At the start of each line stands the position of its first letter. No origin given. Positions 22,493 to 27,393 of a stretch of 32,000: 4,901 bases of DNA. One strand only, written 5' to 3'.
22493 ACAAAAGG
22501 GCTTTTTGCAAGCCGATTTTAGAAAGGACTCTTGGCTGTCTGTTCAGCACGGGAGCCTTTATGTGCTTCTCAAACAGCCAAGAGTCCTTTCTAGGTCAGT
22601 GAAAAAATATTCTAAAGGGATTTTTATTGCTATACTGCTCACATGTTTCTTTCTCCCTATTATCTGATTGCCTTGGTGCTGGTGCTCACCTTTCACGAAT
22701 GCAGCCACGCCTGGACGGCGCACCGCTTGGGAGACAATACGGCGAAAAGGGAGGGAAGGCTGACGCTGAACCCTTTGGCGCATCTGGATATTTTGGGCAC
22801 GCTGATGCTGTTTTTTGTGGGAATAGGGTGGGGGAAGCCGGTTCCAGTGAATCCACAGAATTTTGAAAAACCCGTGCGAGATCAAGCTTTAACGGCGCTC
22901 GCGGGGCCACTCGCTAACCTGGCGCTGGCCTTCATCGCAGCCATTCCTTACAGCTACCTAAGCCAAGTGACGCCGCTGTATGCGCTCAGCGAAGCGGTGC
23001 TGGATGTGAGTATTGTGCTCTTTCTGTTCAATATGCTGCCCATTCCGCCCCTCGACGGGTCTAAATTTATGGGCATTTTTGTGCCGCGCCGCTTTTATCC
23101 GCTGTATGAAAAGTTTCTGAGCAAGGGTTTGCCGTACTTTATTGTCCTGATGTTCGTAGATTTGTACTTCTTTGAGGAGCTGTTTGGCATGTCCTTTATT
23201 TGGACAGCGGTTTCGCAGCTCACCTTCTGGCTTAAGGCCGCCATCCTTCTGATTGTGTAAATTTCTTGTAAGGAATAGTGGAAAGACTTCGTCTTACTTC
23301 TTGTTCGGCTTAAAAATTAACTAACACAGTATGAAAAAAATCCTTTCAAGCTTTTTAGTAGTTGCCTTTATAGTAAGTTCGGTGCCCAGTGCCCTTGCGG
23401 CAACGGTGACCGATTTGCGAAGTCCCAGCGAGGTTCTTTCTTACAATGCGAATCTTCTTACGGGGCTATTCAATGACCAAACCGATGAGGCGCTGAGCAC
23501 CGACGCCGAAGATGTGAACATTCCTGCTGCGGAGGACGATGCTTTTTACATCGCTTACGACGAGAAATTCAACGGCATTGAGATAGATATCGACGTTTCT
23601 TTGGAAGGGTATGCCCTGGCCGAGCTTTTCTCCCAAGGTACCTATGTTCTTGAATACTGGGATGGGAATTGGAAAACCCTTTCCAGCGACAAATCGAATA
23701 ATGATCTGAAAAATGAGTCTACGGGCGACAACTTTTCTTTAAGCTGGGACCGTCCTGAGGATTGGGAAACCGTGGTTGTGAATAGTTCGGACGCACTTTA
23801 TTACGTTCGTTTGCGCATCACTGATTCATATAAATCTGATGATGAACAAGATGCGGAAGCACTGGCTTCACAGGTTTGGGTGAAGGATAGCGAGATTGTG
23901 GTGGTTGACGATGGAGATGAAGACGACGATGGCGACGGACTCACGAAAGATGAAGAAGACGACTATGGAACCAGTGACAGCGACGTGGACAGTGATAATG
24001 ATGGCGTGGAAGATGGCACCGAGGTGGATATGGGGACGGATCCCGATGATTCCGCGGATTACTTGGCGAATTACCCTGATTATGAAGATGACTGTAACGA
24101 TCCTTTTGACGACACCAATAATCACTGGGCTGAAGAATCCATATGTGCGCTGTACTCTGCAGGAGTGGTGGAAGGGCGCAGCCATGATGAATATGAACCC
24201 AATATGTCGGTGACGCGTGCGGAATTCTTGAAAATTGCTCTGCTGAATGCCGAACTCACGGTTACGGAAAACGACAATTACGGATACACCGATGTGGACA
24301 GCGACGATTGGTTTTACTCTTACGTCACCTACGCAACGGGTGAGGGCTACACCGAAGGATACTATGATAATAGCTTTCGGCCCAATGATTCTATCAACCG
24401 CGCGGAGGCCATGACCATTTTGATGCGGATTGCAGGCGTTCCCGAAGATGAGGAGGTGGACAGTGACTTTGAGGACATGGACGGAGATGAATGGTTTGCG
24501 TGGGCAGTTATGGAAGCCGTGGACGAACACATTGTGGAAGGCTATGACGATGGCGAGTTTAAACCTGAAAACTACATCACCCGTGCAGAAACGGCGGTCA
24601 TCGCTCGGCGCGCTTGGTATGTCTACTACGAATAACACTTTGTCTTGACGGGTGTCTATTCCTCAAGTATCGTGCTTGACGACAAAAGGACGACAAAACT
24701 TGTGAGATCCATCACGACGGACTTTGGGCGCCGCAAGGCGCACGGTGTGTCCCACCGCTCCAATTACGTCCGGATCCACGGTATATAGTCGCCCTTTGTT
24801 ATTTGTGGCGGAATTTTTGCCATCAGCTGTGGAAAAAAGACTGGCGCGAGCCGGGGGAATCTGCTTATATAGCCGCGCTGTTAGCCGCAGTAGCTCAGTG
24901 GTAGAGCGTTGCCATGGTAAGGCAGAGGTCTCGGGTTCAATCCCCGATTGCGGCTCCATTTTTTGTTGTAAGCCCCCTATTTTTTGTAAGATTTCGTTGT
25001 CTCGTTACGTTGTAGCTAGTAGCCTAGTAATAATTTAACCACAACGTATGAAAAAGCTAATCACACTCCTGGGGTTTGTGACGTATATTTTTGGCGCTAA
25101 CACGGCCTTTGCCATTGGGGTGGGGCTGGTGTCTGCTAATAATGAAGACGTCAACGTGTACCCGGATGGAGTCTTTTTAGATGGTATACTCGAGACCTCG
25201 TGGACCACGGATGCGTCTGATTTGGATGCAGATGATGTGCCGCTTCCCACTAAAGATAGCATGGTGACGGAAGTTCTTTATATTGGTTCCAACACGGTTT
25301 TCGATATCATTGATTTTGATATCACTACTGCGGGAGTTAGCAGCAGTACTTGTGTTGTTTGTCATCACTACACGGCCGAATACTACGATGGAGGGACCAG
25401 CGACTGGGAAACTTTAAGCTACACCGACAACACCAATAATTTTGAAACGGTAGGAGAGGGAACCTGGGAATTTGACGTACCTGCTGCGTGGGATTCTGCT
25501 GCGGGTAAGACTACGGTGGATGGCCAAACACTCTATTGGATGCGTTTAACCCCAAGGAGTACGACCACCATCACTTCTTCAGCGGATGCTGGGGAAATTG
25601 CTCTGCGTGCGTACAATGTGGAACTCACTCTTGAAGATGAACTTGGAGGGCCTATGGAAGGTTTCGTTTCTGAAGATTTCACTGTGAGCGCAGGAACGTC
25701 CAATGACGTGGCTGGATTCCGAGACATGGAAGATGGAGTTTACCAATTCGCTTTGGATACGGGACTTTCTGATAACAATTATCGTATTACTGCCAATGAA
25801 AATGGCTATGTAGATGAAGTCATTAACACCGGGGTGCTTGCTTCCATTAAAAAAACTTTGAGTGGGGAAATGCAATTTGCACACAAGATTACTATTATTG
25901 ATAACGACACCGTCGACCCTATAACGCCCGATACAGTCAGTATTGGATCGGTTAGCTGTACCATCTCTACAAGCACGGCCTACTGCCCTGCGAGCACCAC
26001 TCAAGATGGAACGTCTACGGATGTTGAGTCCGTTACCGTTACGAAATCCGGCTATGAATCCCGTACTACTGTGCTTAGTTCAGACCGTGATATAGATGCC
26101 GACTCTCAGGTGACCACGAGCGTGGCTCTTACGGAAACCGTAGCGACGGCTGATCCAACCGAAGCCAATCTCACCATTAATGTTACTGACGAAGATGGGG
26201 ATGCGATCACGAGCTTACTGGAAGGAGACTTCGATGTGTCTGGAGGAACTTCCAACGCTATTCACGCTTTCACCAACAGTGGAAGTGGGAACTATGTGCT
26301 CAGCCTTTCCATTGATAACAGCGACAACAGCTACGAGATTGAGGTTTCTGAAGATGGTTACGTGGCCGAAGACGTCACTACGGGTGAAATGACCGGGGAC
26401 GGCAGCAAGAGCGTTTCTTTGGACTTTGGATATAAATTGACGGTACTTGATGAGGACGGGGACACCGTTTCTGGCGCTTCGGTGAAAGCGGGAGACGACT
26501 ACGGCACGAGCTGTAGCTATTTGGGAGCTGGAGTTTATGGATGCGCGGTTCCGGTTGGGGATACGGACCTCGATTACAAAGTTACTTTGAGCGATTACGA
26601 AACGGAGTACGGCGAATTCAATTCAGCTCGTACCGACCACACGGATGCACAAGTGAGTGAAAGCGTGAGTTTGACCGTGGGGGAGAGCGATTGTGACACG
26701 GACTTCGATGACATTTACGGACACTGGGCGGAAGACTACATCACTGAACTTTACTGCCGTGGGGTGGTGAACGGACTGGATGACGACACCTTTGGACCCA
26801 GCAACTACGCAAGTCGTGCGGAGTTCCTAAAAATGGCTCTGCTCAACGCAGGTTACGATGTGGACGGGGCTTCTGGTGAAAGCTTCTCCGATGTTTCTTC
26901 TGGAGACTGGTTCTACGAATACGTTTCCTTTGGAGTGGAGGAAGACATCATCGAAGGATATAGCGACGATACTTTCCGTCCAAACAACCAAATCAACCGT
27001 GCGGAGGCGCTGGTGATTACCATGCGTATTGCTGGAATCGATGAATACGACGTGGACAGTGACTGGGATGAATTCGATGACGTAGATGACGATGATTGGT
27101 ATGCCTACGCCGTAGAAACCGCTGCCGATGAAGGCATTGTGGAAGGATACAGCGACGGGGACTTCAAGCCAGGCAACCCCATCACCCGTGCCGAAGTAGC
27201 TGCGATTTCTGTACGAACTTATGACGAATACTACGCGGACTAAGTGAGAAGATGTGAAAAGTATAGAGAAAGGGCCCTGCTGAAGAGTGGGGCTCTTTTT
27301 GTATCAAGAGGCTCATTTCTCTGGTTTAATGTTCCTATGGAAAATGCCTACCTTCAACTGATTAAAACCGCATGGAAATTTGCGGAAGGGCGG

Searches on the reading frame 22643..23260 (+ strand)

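Call 28: search_protein_families(library=pfam, proteins=[window:22643-23260:+], max_evalue=0.01)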
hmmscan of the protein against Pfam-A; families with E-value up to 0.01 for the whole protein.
window:22643-23260:+ (205 aa): 1 family
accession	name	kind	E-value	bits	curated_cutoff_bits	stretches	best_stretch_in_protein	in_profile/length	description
PF02163.28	Peptidase_M50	-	2.3e-12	47.2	27.2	2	6-117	1-114/221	Peptidase family M50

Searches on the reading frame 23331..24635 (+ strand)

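Call 28: search_protein_families(library=pfam, proteins=[window:23331-24635:+], max_evalue=0.01)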
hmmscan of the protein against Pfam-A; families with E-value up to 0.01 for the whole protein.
window:23331-24635:+ (434 aa): 1 family
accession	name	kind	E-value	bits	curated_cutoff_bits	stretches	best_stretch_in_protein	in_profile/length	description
PF00395.25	SLH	-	2.3e-36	123.9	20.8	3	319-360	2-43/44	S-layer homology domain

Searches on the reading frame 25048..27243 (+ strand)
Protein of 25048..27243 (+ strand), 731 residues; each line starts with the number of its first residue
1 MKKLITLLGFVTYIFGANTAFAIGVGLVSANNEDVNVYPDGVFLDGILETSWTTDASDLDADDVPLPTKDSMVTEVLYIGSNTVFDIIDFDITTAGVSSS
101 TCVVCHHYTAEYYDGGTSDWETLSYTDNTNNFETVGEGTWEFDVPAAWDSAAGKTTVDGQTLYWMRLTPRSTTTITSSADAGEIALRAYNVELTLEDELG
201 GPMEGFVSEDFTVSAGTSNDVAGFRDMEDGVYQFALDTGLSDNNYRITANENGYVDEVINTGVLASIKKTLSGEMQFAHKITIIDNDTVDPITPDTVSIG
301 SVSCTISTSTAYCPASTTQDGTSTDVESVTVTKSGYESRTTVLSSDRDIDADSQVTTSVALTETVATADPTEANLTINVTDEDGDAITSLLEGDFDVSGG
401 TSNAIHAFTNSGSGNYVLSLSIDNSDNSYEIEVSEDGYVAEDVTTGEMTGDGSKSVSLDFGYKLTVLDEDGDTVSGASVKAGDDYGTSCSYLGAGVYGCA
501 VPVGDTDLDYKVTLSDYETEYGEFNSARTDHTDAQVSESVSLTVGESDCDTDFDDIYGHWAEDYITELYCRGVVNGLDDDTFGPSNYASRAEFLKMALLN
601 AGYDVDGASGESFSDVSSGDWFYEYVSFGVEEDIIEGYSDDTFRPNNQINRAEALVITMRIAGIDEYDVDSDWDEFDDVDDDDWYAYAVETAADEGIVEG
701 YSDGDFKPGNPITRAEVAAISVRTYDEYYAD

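Call 29: search_protein_families(library=pfam, proteins=[window:25048-27243:+], max_evalue=0.01)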
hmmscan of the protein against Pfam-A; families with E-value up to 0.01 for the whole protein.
window:25048-27243:+ (731 aa): 1 family
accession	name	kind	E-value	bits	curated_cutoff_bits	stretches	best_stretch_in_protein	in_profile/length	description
PF00395.25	SLH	-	1.5e-42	143.7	20.8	3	676-718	2-44/44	S-layer homology domain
